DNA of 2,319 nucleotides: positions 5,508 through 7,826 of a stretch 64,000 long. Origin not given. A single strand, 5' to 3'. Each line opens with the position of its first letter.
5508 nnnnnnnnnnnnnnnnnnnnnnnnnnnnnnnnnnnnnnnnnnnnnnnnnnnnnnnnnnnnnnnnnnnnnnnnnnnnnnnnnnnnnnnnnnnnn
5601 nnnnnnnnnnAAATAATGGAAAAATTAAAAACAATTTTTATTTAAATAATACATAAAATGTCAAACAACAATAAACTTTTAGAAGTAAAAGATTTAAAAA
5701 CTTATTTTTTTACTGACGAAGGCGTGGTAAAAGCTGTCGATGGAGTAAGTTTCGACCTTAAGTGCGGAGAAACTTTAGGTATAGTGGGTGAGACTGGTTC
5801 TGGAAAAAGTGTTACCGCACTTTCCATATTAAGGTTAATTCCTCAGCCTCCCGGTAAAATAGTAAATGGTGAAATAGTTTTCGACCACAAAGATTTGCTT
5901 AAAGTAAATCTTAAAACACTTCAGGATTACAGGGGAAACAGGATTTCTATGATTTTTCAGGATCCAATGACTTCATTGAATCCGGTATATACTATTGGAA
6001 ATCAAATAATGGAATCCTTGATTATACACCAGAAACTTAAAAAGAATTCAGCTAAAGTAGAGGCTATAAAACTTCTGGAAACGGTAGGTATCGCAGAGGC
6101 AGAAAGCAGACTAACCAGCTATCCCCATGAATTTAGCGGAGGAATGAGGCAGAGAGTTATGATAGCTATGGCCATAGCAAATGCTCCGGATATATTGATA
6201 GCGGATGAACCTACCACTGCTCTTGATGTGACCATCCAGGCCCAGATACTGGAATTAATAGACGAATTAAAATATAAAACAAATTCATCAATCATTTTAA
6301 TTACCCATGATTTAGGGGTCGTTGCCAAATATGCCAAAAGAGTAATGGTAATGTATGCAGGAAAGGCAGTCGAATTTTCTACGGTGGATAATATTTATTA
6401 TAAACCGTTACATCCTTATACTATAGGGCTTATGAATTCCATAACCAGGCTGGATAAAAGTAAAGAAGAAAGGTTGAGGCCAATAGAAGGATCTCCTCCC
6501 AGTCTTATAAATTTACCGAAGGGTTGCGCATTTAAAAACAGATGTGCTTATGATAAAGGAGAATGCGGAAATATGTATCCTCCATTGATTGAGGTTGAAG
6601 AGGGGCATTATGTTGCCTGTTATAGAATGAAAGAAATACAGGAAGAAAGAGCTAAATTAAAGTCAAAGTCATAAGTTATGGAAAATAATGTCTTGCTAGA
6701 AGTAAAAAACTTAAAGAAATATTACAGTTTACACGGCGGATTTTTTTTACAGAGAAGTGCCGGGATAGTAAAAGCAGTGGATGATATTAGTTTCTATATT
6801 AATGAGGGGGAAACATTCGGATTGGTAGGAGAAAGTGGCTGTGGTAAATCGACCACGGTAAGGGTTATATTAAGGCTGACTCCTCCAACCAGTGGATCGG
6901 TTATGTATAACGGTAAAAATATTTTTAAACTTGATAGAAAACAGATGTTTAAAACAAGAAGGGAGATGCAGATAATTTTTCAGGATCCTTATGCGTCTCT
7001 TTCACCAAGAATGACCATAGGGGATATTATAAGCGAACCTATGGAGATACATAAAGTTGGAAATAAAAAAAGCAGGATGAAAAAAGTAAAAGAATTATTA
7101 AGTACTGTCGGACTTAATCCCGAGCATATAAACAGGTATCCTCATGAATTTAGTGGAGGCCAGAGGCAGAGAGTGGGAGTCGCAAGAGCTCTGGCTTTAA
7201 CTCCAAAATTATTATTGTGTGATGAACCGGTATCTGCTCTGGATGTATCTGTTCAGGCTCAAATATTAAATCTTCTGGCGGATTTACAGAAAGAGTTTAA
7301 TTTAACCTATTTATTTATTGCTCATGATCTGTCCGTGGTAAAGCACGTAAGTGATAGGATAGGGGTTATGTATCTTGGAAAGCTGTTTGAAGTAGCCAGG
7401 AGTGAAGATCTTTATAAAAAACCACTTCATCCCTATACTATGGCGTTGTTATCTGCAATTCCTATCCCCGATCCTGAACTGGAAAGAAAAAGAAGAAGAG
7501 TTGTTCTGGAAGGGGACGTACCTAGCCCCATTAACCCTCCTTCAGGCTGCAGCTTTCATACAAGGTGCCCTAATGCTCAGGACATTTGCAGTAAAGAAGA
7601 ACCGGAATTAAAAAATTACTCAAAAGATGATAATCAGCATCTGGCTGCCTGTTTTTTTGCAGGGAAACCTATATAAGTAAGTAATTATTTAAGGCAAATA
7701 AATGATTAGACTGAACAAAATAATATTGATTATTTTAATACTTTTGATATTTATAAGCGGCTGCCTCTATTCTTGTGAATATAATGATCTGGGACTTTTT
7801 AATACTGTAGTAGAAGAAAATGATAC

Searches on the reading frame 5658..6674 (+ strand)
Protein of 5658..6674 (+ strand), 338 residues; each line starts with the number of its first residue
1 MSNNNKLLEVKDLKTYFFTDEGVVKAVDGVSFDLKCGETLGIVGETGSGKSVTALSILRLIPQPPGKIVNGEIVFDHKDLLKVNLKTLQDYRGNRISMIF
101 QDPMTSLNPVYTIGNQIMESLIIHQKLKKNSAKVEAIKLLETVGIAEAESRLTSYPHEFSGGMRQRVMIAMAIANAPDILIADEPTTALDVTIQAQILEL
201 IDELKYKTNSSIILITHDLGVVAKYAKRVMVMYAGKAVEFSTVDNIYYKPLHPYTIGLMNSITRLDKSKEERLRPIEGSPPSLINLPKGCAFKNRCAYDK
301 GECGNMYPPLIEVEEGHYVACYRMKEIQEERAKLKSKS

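Call 36: search_protein_families(library=pfam, proteins=[window:5658-6674:+], max_evalue=0.00001)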
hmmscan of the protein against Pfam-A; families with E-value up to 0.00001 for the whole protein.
window:5658-6674:+ (338 aa): 3 families
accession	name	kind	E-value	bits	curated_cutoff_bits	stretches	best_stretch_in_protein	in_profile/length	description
PF00005.33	ABC_tran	-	3.9e-29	102.4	25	1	28-187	2-137/137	ABC transporter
PF08352.17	oligo_HPY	-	1.3e-19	70.8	27.1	1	238-303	1-65/65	Oligopeptide/dipeptide transporter, C-terminal region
PF13304.12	AAA_21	-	2.3e-07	31.6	27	1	136-222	220-303/304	AAA domain, putative AbiEii toxin, Type IV TA system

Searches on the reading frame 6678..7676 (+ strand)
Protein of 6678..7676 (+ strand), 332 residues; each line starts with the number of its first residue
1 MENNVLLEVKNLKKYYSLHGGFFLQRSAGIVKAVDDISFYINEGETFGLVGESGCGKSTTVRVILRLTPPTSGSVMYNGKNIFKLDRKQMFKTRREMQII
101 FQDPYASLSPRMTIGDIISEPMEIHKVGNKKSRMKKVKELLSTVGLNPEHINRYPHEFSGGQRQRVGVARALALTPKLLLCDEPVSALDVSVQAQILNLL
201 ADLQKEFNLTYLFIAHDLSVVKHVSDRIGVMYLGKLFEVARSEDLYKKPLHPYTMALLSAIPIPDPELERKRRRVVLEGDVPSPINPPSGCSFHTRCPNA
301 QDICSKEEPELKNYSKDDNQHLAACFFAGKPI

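Call 36: search_protein_families(library=pfam, proteins=[window:6678-7676:+], max_evalue=0.00001)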
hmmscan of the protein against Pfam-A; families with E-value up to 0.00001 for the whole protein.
window:6678-7676:+ (332 aa): 3 families
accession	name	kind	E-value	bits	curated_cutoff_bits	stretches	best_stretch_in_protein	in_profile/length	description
PF00005.33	ABC_tran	-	2.7e-35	122.4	25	1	35-185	2-136/137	ABC transporter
PF08352.17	oligo_HPY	-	1.6e-18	67.3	27.1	1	238-304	2-65/65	Oligopeptide/dipeptide transporter, C-terminal region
PF02463.25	SMC_N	-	4.5e-06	26.7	40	1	48-231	28-212/220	RecF/RecN/SMC N terminal domain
